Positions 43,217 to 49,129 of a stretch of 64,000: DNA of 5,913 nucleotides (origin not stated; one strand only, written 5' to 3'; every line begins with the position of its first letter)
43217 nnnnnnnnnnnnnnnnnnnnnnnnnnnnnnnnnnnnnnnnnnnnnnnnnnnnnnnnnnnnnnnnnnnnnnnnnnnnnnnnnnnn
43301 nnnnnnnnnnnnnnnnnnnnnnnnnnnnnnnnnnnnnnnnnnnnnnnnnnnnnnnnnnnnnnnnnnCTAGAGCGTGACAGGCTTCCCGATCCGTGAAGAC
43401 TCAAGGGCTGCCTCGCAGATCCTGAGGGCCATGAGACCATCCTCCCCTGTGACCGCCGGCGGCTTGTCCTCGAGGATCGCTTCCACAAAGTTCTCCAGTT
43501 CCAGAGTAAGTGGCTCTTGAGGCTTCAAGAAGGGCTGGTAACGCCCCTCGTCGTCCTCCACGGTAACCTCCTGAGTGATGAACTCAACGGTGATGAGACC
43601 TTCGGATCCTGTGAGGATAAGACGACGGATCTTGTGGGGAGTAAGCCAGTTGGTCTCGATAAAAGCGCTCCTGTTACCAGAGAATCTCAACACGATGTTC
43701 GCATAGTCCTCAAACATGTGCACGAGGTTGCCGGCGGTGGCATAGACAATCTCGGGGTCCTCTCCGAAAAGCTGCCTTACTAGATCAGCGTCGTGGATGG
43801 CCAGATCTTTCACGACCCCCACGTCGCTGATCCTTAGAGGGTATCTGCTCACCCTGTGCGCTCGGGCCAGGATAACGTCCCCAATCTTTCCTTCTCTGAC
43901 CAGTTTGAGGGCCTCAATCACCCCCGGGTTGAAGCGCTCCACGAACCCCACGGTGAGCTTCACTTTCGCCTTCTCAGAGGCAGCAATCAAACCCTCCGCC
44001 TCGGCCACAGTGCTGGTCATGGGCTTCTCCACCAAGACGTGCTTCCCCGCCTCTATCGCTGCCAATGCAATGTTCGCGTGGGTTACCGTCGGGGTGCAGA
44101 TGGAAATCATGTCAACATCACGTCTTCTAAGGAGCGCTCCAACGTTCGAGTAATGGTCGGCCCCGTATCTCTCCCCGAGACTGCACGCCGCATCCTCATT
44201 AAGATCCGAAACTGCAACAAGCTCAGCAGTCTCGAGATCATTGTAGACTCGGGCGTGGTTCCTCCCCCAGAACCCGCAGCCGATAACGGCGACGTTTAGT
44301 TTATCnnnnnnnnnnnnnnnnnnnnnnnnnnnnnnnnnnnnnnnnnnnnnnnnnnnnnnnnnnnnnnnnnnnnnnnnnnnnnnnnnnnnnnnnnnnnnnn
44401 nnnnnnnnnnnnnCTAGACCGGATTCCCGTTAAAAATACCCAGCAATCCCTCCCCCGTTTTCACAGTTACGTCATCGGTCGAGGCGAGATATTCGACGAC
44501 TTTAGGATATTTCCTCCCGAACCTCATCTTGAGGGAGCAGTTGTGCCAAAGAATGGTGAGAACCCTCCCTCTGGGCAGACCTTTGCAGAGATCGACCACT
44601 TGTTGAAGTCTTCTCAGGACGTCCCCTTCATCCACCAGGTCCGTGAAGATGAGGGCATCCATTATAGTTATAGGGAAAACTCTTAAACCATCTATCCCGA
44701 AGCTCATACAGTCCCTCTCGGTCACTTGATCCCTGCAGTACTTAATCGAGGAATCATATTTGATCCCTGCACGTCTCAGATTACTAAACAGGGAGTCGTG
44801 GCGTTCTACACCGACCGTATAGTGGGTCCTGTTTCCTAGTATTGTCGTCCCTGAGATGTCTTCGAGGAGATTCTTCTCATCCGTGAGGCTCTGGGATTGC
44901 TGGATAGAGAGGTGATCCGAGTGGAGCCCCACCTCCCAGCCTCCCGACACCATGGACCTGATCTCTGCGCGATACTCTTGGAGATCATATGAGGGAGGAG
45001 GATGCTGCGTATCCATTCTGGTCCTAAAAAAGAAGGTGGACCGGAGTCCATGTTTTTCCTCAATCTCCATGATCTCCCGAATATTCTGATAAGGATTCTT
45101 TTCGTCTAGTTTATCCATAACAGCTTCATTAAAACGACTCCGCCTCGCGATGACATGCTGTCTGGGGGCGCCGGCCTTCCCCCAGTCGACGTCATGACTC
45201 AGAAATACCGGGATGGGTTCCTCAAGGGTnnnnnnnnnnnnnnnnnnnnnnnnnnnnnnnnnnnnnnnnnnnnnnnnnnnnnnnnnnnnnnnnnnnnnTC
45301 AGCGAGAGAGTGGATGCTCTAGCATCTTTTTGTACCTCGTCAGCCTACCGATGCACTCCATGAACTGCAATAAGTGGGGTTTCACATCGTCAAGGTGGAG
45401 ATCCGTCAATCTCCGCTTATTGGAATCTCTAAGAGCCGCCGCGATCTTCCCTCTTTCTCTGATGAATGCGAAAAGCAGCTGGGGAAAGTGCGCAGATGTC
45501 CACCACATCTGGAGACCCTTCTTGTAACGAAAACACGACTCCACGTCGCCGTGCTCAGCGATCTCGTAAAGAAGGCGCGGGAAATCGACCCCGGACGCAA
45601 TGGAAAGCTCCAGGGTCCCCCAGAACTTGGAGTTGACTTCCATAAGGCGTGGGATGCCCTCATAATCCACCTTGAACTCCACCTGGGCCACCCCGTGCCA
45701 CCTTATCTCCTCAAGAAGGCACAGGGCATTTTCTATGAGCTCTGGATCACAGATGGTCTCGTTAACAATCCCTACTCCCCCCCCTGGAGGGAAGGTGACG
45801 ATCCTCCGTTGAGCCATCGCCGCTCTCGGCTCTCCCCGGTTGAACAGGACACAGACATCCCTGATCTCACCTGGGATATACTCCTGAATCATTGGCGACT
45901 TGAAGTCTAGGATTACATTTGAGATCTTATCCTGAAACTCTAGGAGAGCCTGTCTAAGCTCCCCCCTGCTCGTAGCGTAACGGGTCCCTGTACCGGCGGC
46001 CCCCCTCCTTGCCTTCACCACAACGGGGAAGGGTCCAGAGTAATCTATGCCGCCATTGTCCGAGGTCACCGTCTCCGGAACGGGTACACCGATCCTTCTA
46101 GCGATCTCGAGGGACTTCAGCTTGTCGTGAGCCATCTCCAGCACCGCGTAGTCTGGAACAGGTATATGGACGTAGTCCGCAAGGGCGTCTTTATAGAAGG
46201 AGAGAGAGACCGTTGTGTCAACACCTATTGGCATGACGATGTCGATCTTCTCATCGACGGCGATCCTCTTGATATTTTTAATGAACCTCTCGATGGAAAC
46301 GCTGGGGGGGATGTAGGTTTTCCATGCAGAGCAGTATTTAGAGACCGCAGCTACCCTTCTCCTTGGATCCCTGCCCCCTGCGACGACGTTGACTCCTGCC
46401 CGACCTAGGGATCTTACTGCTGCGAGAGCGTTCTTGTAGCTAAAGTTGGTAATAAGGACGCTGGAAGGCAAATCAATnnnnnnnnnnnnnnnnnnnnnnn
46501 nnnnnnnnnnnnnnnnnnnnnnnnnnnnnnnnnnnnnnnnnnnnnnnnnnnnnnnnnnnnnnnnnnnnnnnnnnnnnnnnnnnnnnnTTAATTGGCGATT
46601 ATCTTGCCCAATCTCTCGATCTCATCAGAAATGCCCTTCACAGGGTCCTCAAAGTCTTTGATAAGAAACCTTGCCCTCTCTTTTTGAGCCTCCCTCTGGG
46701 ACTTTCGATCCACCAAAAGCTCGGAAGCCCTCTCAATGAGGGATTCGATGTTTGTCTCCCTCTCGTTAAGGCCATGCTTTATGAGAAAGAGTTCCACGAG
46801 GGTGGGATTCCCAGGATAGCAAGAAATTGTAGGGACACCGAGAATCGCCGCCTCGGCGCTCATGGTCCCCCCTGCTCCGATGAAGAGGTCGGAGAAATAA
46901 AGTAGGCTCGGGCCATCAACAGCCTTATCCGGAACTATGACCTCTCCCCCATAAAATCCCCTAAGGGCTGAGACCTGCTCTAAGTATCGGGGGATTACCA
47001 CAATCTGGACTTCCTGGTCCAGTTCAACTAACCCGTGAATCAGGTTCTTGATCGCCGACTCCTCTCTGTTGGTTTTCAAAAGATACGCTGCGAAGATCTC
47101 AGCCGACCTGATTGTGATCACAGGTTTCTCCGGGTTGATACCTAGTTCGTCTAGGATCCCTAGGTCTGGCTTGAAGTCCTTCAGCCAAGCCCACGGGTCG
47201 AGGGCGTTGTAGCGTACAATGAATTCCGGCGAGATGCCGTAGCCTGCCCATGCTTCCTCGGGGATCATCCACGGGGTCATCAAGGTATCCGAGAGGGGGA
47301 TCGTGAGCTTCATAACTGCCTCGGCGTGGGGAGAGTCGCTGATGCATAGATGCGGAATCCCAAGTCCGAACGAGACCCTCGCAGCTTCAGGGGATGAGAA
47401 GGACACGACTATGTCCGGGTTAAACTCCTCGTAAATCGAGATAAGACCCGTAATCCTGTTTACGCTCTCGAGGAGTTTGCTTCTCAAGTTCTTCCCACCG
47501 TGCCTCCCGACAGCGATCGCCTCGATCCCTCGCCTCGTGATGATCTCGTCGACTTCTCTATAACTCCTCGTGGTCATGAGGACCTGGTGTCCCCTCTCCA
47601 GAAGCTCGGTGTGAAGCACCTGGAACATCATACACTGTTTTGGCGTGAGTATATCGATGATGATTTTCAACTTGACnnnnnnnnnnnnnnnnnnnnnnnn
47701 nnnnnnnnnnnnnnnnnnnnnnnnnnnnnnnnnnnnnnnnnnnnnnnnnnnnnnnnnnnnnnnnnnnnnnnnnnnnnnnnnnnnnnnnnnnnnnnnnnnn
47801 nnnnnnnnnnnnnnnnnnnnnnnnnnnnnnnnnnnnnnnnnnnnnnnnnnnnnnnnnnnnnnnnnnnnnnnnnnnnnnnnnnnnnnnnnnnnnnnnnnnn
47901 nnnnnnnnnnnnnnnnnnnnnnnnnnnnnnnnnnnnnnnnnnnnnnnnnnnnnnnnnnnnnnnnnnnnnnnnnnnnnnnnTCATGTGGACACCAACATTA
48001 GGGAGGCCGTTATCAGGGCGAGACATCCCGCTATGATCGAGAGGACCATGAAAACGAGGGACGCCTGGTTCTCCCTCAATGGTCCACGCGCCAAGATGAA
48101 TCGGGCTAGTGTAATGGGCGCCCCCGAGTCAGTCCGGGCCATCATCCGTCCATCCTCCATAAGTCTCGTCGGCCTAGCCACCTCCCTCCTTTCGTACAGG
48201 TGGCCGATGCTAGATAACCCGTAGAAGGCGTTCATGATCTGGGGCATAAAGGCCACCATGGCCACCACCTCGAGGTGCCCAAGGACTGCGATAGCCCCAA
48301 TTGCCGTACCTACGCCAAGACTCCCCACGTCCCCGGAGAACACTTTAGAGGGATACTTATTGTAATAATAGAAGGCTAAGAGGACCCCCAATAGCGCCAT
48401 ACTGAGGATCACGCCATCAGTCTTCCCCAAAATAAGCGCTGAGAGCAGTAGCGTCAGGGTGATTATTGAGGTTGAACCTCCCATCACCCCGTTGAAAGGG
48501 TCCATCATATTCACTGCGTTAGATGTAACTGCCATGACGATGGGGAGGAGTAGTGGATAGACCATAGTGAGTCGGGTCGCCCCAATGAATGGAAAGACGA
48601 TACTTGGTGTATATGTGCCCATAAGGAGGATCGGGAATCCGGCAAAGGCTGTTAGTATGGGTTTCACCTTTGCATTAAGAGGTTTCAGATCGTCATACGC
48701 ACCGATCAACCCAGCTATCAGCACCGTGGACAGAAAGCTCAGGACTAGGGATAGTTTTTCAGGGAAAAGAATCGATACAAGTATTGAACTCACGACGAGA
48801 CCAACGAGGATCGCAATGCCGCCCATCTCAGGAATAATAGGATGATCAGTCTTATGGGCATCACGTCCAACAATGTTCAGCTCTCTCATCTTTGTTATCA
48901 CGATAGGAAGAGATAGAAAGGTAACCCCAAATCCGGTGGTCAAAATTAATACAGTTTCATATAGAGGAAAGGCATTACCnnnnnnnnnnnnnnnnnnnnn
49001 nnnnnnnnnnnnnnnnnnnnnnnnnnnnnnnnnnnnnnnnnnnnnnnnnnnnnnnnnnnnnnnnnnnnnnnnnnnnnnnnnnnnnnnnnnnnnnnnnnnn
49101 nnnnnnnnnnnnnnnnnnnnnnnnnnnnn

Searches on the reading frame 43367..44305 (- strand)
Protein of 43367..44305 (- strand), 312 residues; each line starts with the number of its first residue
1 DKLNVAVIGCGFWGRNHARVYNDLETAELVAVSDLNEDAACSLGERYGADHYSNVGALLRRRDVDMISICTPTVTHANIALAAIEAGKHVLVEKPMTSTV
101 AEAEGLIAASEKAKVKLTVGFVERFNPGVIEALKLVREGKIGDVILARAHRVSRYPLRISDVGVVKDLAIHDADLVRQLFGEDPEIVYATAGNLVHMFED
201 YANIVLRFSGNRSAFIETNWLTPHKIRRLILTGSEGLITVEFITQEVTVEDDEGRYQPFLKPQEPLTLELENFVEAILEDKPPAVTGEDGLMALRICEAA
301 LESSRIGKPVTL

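Call 10: search_protein_families(library=pfam, proteins=[window:43367-44305:-], max_evalue=0.001)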
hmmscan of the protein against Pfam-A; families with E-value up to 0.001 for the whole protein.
window:43367-44305:- (312 aa): 3 families
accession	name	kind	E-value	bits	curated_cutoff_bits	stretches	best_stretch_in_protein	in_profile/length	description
PF01408.29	GFO_IDH_MocA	-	9e-32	110.7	24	1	3-121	1-120/120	Oxidoreductase family, NAD-binding Rossmann fold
PF02894.22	GFO_IDH_MocA_C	-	9.7e-20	71.7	22.9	1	134-312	2-218/218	Oxidoreductase family, C-terminal alpha/beta domain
PF22725.1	GFO_IDH_MocA_C3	-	3.3e-18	66.3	27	1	131-238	3-123/124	GFO/IDH/MocA C-terminal domain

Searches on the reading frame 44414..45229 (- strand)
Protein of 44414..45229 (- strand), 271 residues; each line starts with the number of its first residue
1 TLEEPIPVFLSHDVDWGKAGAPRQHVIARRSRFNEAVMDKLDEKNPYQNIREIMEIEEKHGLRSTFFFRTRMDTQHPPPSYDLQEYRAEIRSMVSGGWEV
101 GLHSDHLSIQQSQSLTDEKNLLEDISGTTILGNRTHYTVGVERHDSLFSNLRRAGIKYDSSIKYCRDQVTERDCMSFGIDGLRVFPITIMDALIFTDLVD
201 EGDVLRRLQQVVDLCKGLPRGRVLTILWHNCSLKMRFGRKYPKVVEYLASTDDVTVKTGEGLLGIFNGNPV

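Call 10: search_protein_families(library=pfam, proteins=[window:44414-45229:-], max_evalue=0.001)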
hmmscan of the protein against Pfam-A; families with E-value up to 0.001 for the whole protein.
window:44414-45229:- (271 aa): 1 family
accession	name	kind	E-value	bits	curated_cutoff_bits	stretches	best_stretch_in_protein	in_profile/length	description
PF01522.26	Polysacc_deac_1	-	4.9e-05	23.7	23.1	1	47-123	18-81/124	Polysaccharide deacetylase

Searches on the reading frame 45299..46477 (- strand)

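Call 10: search_protein_families(library=pfam, proteins=[window:45299-46477:-], max_evalue=0.001)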
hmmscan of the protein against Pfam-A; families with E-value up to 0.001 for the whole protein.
window:45299-46477:- (392 aa): 3 families
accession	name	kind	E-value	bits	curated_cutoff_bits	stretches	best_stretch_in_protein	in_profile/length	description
PF15632.11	ATPgrasp_Ter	-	4.7e-13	49.5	29.1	1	192-326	2-127/131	ATP-grasp in the biosynthetic pathway with Ter operon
PF02655.19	ATP-grasp_3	-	7.5e-05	23.3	23.2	1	116-287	1-159/160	ATP-grasp domain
PF02786.22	CPSase_L_D2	-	0.00033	20.7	19.8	0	144-180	33-69/211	Carbamoyl-phosphate synthase L chain, ATP binding domain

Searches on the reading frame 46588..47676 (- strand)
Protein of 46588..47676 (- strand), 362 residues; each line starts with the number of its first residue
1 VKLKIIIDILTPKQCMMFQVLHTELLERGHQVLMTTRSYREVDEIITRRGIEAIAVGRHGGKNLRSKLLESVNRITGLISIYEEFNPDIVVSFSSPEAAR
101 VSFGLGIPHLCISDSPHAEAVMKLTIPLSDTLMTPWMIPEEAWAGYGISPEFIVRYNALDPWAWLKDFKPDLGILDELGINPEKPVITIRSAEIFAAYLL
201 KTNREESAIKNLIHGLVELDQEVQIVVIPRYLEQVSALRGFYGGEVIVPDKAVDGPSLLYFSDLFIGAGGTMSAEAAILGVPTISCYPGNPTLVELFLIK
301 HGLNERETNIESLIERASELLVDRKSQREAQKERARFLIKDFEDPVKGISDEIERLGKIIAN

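Call 10: search_protein_families(library=pfam, proteins=[window:46588-47676:-], max_evalue=0.001)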
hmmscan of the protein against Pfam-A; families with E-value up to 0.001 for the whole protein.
window:46588-47676:- (362 aa): 2 families
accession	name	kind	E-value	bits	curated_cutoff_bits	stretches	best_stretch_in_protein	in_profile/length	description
PF04007.18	DUF354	-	9e-60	203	22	1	3-332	1-331/349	Protein of unknown function (DUF354)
PF13579.12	Glyco_trans_4_4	-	0.00035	21.4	29.7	0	24-109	13-97/158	Glycosyl transferase 4-like domain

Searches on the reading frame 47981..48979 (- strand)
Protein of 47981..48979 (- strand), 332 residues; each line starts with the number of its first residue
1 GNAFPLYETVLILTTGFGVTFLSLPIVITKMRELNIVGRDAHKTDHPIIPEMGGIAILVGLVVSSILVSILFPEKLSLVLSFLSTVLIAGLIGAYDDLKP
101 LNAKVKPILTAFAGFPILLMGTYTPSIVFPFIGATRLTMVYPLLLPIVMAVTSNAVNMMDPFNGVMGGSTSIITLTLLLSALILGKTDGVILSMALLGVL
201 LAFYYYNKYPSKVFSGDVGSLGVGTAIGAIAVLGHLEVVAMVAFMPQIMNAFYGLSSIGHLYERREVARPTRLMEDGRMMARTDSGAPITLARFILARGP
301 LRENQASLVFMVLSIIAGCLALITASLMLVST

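Call 10: search_protein_families(library=pfam, proteins=[window:47981-48979:-], max_evalue=0.001)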
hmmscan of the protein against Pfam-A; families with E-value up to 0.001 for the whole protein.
window:47981-48979:- (332 aa): 1 family
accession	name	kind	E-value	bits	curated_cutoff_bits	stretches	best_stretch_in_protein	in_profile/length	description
PF00953.26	Glycos_transf_4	-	1.7e-31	109.8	27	1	80-234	2-159/160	Glycosyl transferase family 4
